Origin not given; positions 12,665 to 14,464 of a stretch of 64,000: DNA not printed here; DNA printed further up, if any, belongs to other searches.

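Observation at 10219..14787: Candidate undescribed operon: orphan MttB-family methyltransferase with two tandem C26-like amidotransferases, an Ogl-like beta-propeller and a membrane bPH protein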

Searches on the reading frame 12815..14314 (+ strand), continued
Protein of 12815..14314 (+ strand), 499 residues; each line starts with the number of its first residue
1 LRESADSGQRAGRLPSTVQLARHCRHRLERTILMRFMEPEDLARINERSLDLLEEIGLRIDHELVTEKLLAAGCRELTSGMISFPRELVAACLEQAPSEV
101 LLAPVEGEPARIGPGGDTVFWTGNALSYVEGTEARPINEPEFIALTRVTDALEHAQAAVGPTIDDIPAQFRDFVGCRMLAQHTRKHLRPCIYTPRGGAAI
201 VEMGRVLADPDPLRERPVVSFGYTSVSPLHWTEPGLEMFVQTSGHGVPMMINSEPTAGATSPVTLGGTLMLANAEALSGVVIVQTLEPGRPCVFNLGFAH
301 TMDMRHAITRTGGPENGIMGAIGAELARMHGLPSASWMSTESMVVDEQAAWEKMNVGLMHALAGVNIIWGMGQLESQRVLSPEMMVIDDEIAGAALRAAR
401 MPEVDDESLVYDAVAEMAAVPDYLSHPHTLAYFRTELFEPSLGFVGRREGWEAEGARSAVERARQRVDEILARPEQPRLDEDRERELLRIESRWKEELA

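Call 87: search_solved_structures(query=A3, max_evalue=0.001, show_alignments=4)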
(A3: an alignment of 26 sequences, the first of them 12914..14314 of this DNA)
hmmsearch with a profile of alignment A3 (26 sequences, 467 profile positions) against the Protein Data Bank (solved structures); distinct sequences matched with E-value up to 0.001: 5.
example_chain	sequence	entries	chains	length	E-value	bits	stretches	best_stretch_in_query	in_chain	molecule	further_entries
7xcl_A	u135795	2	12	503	2.6e-74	253.7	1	2-462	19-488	Trimethylamine methyltransferase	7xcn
7xcm_A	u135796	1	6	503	2.8e-74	253.6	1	2-462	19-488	Trimethylamine methyltransferase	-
9yce_A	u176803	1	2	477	1.4e-69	238.1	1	2-458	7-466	Glycine betaine methyltransferase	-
2qne_A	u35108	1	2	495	1.6e-69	237.9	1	2-458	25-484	Putative methyltransferase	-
4yyc_A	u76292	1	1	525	3e-51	177.7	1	3-461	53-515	Putative trimethylamine methyltransferase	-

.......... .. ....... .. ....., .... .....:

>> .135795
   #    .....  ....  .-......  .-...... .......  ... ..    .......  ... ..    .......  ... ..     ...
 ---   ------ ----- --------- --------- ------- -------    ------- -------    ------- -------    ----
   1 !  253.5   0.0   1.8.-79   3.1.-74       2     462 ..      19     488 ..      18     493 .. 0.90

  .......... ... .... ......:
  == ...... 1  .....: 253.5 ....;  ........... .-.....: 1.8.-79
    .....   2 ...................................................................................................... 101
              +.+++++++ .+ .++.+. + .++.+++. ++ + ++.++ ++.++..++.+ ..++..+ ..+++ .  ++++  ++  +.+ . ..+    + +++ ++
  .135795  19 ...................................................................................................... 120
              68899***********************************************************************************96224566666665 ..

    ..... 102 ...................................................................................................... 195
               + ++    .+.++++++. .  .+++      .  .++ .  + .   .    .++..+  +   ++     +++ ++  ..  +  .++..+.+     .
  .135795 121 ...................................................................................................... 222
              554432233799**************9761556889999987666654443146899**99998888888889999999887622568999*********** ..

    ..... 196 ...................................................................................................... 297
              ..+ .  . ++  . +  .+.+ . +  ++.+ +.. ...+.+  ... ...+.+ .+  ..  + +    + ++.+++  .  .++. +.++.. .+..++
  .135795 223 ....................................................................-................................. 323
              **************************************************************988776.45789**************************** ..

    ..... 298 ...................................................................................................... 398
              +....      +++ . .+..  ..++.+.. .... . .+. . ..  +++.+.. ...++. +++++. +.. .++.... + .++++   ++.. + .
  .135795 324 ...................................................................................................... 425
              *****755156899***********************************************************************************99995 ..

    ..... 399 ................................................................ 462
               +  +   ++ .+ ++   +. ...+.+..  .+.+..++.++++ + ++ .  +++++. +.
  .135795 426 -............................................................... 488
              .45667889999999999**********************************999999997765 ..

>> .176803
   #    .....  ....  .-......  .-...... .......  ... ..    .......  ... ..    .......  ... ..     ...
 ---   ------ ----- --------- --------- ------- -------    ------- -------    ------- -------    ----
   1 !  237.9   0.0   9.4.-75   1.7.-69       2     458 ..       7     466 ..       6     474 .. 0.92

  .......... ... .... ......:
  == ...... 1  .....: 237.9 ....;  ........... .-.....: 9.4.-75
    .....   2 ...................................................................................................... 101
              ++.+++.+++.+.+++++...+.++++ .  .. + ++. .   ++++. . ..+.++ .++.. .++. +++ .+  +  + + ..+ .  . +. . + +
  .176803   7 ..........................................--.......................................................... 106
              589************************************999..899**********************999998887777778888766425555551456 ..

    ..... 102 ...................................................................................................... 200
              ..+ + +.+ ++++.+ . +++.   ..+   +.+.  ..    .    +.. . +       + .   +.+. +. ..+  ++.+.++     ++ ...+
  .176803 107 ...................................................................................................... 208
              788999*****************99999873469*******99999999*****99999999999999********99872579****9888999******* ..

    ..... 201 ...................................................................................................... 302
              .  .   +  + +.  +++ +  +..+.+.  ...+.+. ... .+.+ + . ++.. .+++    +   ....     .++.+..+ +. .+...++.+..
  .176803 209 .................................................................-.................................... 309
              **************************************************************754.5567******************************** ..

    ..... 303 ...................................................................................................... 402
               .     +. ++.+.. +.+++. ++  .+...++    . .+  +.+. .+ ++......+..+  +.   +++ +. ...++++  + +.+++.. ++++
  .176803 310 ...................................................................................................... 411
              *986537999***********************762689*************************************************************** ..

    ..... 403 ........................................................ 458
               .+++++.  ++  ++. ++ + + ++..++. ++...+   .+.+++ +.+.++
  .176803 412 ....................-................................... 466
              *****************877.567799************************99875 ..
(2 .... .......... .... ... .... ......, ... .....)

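Call 97: find_encoding_contigs(protein=P0024, flank=10000, max_places=2)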
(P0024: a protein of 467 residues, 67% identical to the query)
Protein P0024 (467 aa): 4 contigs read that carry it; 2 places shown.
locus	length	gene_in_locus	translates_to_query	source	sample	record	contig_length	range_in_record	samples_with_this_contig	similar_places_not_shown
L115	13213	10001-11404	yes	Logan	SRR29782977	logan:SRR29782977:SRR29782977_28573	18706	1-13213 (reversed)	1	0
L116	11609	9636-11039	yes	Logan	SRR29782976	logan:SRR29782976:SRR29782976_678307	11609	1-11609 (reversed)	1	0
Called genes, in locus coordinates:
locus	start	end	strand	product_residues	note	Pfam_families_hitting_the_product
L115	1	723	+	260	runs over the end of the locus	PF01261:AP_endonuc_2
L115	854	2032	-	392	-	PF00657:Lipase_GDSL (weak), PF13472:Lipase_GDSL_2 (weak)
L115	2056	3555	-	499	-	PF00884:Sulfatase, PF01663:Phosphodiest (faint), PF16347:SGSH_C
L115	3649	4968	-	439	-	-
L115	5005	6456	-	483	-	PF00884:Sulfatase, PF01663:Phosphodiest (faint), PF16347:SGSH_C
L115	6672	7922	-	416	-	PF01041:DegT_DnrJ_EryC1, PF00155:Aminotran_1_2, PF01212:Beta_elim_lyase (weak)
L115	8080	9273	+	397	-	-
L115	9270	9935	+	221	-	PF00117:GATase, PF07722:Peptidase_C26 (weak)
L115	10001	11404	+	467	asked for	PF06253:MTTB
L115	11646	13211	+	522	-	?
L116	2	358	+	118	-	?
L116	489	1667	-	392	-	PF00657:Lipase_GDSL (weak), PF13472:Lipase_GDSL_2 (weak)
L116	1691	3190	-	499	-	PF00884:Sulfatase, PF01663:Phosphodiest (faint), PF16347:SGSH_C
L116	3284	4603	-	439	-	-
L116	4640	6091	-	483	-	PF00884:Sulfatase, PF01663:Phosphodiest (faint), PF16347:SGSH_C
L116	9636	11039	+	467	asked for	PF06253:MTTB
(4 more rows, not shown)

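Call 107: search_protein_families(library=pfam, proteins=[L040:242-1348:+, L115:11646-13211:+, L003:8552-9751:-, L003:7802-8443:+], max_evalue=0.01)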
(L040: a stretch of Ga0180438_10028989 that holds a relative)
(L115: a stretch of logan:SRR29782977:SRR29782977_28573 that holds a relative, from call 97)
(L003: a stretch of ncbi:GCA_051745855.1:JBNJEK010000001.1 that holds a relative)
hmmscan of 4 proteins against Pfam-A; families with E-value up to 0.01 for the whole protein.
L040:242-1348:+ (368 aa): 1 family
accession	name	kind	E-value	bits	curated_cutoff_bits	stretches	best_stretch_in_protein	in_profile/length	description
PF00246.29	Peptidase_M14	-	0.00037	20.6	21.6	1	130-190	8-76/286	Zinc carboxypeptidase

L115:11646-13211:+ (522 aa): 5 families
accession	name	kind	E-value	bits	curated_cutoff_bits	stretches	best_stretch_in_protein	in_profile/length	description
PF00676.26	E1_dh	-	1.5e-64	218.3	22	2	152-393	64-297/300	Dehydrogenase E1 component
PF02779.29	Transket_pyr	-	9.2e-18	64.9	27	1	438-520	4-85/174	Transketolase, pyrimidine binding domain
PF02775.26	TPP_enzyme_C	-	1e-07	32.3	21.9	1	191-319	29-151/151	Thiamine pyrophosphate enzyme, C-terminal TPP binding domain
PF13292.11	DXP_synthase_N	-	1.6e-07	31.3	21.2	1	194-326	115-244/274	1-deoxy-D-xylulose-5-phosphate synthase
PF00456.26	Transketolase_N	-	4.2e-07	29.7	22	1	210-322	142-244/334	Transketolase, thiamine diphosphate binding domain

L003:8552-9751:- (399 aa): 0 families

L003:7802-8443:+ (213 aa): 0 families
